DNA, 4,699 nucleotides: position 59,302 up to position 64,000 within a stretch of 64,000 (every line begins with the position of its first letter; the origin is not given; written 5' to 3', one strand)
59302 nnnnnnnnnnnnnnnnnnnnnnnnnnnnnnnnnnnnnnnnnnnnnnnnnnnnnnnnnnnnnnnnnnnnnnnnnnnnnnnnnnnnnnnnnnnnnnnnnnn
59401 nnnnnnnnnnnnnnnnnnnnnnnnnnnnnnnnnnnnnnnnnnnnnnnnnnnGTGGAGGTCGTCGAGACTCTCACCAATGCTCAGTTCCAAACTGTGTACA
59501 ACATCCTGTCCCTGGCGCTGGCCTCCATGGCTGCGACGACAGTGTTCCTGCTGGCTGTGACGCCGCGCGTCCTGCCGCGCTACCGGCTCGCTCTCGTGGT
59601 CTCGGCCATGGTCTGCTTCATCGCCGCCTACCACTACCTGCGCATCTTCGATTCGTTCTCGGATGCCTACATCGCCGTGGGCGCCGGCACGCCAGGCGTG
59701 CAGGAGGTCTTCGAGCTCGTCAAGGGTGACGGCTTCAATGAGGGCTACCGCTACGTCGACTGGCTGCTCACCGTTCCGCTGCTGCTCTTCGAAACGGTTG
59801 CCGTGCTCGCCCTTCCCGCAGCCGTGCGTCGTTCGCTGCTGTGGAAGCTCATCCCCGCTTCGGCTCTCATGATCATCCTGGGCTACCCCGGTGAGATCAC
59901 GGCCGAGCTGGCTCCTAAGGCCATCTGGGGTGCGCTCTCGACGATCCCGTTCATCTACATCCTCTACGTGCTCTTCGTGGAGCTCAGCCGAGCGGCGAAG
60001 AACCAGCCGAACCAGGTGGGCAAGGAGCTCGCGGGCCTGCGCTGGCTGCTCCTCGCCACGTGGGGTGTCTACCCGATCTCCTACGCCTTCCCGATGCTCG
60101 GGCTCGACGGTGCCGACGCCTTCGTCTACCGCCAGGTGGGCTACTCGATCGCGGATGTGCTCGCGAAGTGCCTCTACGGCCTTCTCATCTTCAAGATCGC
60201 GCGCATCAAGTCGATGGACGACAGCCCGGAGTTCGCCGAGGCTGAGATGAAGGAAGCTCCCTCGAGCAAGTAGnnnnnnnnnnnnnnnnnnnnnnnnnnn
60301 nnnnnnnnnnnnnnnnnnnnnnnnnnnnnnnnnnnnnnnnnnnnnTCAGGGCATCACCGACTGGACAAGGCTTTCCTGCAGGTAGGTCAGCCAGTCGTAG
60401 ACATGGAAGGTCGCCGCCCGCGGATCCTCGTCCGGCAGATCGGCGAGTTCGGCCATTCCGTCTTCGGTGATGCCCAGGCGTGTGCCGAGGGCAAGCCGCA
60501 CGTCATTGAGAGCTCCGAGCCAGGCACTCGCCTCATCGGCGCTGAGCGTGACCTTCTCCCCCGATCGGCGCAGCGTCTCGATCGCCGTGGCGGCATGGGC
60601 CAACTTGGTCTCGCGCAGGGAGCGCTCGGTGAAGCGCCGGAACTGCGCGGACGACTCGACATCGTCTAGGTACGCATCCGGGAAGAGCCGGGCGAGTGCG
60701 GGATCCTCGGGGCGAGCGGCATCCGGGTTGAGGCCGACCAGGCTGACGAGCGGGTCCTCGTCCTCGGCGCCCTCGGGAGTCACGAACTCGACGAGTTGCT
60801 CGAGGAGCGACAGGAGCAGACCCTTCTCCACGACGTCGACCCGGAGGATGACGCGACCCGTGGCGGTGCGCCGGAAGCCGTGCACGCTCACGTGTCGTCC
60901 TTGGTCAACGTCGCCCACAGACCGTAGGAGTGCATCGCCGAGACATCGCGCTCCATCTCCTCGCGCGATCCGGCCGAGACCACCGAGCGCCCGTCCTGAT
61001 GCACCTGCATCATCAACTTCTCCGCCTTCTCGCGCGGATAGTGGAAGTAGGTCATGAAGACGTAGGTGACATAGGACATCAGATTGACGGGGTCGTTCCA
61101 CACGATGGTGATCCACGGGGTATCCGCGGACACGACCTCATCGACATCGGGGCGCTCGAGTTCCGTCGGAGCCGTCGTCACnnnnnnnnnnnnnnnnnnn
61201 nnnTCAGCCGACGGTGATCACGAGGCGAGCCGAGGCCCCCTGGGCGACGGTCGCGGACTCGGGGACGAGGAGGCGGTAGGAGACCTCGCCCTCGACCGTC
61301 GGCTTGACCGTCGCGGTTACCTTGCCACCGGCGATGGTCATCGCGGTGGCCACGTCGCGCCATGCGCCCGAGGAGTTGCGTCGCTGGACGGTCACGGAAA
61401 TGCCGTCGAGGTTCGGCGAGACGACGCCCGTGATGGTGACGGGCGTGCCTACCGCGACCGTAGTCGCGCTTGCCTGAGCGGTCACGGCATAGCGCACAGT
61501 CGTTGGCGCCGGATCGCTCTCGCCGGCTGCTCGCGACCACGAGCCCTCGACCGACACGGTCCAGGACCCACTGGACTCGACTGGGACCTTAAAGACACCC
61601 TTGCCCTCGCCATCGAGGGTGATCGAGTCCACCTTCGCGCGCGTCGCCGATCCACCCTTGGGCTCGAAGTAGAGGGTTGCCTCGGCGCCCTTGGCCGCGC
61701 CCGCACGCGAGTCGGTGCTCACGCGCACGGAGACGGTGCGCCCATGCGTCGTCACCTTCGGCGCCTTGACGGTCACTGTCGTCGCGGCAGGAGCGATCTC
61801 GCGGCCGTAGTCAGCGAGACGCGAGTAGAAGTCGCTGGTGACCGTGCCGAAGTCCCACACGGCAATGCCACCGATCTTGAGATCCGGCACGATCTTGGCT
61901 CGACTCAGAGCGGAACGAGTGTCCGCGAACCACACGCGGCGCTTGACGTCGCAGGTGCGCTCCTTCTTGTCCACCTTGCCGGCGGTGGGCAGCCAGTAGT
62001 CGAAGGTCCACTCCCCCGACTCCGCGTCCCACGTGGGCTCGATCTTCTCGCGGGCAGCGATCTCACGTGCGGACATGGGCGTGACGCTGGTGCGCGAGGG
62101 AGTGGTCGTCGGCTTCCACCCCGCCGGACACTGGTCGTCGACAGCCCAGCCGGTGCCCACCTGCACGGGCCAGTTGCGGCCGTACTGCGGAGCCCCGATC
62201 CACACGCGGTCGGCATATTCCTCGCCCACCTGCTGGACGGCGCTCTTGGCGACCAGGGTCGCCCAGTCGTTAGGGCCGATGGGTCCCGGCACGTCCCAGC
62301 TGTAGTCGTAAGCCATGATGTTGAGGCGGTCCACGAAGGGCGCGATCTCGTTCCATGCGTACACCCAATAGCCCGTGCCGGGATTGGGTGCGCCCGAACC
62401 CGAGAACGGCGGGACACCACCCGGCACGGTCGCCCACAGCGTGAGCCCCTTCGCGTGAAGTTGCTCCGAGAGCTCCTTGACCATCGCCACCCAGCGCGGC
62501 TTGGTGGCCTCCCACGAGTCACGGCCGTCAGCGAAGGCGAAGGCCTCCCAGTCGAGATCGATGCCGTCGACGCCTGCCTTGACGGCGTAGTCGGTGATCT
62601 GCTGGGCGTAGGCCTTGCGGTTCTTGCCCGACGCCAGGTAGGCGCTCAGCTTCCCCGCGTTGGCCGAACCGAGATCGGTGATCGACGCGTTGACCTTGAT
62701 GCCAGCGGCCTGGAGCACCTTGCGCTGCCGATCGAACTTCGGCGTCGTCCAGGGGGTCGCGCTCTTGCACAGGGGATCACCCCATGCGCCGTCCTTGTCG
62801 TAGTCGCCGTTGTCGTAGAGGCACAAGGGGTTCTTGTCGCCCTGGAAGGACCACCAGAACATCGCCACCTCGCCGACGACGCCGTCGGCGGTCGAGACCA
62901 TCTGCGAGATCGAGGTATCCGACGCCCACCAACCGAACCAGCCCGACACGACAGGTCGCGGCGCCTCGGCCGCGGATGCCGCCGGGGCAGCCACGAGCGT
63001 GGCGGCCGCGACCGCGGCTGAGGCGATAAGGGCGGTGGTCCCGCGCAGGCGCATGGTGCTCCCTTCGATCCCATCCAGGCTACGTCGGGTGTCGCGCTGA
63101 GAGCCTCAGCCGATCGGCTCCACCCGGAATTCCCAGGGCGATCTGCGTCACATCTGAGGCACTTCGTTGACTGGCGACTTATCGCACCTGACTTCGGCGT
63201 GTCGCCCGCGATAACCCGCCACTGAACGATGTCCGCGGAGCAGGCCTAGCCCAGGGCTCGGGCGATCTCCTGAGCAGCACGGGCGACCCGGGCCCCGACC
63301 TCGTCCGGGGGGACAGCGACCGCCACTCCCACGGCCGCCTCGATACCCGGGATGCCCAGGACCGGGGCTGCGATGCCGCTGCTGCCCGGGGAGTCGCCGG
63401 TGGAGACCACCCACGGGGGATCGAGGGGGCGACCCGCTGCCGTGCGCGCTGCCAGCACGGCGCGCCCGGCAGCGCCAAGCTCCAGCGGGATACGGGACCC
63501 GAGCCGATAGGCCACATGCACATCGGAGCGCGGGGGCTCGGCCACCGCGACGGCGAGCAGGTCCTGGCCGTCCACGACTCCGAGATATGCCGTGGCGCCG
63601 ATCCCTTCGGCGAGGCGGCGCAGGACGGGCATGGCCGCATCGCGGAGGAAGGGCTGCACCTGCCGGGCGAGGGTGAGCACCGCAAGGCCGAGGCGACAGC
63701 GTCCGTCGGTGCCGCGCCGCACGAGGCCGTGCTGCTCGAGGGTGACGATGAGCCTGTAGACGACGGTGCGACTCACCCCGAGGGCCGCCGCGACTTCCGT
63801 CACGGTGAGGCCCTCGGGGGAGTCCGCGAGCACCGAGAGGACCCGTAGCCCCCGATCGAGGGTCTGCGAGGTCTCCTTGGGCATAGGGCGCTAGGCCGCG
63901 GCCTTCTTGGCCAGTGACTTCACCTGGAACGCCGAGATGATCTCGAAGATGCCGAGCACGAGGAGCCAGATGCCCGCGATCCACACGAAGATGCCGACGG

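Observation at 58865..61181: Lone rhodopsin gene inserted on the opposite strand inside the conserved clpS-DUF2017 / mec-cysO-cysM housekeeping block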

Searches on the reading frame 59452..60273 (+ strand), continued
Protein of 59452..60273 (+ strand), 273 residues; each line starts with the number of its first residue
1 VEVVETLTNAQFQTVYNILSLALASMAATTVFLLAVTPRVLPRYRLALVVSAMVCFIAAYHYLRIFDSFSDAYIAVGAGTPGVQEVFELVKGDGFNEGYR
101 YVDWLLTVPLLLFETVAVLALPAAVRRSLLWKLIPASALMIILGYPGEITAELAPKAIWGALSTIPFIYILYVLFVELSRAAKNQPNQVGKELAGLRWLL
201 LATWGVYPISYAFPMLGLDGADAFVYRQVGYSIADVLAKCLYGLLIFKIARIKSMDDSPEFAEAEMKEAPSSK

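Call 62: find_encoding_contigs(protein=P0303, flank=5000, max_places=1)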
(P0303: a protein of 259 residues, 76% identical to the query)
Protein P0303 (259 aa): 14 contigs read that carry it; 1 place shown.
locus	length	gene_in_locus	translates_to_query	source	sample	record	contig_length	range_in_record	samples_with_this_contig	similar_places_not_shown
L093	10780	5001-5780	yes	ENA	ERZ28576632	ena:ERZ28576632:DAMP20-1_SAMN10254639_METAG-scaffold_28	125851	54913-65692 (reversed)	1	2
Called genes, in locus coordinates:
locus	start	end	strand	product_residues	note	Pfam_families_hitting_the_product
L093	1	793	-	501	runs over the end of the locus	PF00353:HemolysinCabind, PF15418:DUF4625 (faint)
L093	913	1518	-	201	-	PF01725:Ham1p_like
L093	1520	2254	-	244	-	PF01138:RNase_PH, PF03725:RNase_PH_C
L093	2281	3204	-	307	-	PF01177:Asp_Glu_race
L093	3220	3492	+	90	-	PF02597:ThiS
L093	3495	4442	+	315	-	PF00291:PALP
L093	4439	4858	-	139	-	PF14464:Prok-JAB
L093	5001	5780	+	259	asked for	PF01036:Bac_rhodopsin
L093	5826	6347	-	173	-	PF09438:DUF2017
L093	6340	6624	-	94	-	PF02617:ClpS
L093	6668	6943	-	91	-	PF11238:DUF3039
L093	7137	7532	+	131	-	PF18029:Glyoxalase_6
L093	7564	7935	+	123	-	-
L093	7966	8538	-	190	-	PF05656:DUF805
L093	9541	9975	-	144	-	PF13581:HATPase_c_2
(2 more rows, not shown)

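Call 63: find_encoding_contigs(protein=P0341, flank=5000, max_places=1)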
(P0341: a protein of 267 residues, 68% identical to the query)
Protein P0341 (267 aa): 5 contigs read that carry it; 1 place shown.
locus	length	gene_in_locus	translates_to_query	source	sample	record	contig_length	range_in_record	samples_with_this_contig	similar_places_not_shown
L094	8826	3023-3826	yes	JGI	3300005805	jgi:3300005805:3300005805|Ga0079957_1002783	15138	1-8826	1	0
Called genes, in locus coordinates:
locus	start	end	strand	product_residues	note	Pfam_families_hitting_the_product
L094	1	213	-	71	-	?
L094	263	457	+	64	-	-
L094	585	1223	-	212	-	PF01725:Ham1p_like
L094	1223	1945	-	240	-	PF01138:RNase_PH, PF03725:RNase_PH_C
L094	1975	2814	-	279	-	PF01177:Asp_Glu_race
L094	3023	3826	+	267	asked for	PF01036:Bac_rhodopsin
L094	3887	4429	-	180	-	PF09438:DUF2017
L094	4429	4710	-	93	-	PF02617:ClpS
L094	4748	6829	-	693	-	PF00704:Glyco_hydro_18, PF01471:PG_binding_1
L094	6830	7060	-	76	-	PF11238:DUF3039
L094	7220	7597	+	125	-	PF02467:Whib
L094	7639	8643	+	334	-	PF02729:OTCace_N, PF00185:OTCace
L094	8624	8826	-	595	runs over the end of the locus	PF17297:PEPCK_N, PF00821:PEPCK_GTP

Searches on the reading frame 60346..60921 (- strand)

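Call 3: search_protein_families(library=pfam, proteins=[window:60346-60921:-])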
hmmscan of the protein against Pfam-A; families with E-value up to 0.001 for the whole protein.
window:60346-60921:- (191 aa): 1 family
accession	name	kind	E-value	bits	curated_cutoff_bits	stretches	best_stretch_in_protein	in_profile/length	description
PF09438.16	DUF2017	-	6.3e-58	196.3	25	1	14-188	2-178/179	Domain of unknown function (DUF2017)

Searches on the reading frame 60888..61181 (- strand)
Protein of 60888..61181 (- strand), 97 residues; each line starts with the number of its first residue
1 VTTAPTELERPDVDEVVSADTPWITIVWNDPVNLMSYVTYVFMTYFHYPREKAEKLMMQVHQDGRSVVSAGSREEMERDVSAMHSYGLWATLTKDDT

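Call 3: search_protein_families(library=pfam, proteins=[window:60888-61181:-])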
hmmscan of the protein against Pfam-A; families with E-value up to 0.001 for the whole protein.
window:60888-61181:- (97 aa): 1 family
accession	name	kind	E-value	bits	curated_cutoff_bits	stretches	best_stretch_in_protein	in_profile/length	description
PF02617.22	ClpS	-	1.1e-22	80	23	1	20-91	3-80/80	ATP-dependent Clp protease adaptor protein ClpS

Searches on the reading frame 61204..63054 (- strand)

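Call 42: search_protein_families(library=pfam, proteins=[window:61204-63054:-], max_evalue=0.001)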
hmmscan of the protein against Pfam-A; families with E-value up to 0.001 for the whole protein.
window:61204-63054:- (616 aa): 1 family
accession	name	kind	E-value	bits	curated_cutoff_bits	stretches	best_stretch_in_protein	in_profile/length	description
PF00704.34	Glyco_hydro_18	-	8.4e-22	78.7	29.6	1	115-402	61-314/317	Glycosyl hydrolases family 18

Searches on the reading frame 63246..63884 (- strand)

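Call 42: search_protein_families(library=pfam, proteins=[window:63246-63884:-], max_evalue=0.001)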
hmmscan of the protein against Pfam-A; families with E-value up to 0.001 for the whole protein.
window:63246-63884:- (212 aa): 15 families
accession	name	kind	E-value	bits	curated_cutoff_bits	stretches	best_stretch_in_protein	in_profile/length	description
PF09339.16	HTH_IclR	-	2.8e-16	59.5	22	1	8-57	1-50/52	IclR helix-turn-helix domain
PF12802.13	MarR_2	-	9.7e-10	38.9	27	1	13-61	8-59/61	MarR family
PF01614.24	IclR_C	-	1.5e-09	38.1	24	1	80-149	9-77/174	Bacterial transcriptional regulator IclR C-terminal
PF12840.13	HTH_20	-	4.9e-07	30.1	27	1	13-56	7-49/51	Helix-turn-helix domain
PF02082.26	Rrf2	-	1.3e-06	29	30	1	6-65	2-65/132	Iron-dependent Transcriptional regulator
PF13551.12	HTH_29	-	8.9e-06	26.2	28.1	1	18-57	4-47/64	Winged helix-turn helix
PF13384.12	HTH_23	-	1e-05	25.7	24.6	1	16-53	8-45/50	Homeodomain-like domain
PF01978.25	TrmB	-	2.8e-05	24.3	25.6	1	15-57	13-54/68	Sugar-specific transcriptional regulator TrmB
PF01047.28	MarR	-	4.7e-05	23.6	24.6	1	13-57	6-49/59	MarR family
PF25213.1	HVO_A0261_N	-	4.8e-05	23.6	35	1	13-66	14-64/86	HVO_A0261 N-terminal domain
PF08279.18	HTH_11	-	8.1e-05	22.9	25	1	14-53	4-43/55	HTH domain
PF12728.13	HTH_17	-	8.4e-05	23.2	27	1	26-46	2-22/51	Helix-turn-helix domain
PF13545.12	HTH_Crp_2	-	0.00019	21.7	27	1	26-58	23-56/70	Crp-like helix-turn-helix domain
PF00392.27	GntR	-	0.00053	20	27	0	26-57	24-56/64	Bacterial regulatory proteins, gntR family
PF13412.12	HTH_24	-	0.00067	19.6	21.9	0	13-56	6-48/48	Winged helix-turn-helix DNA-binding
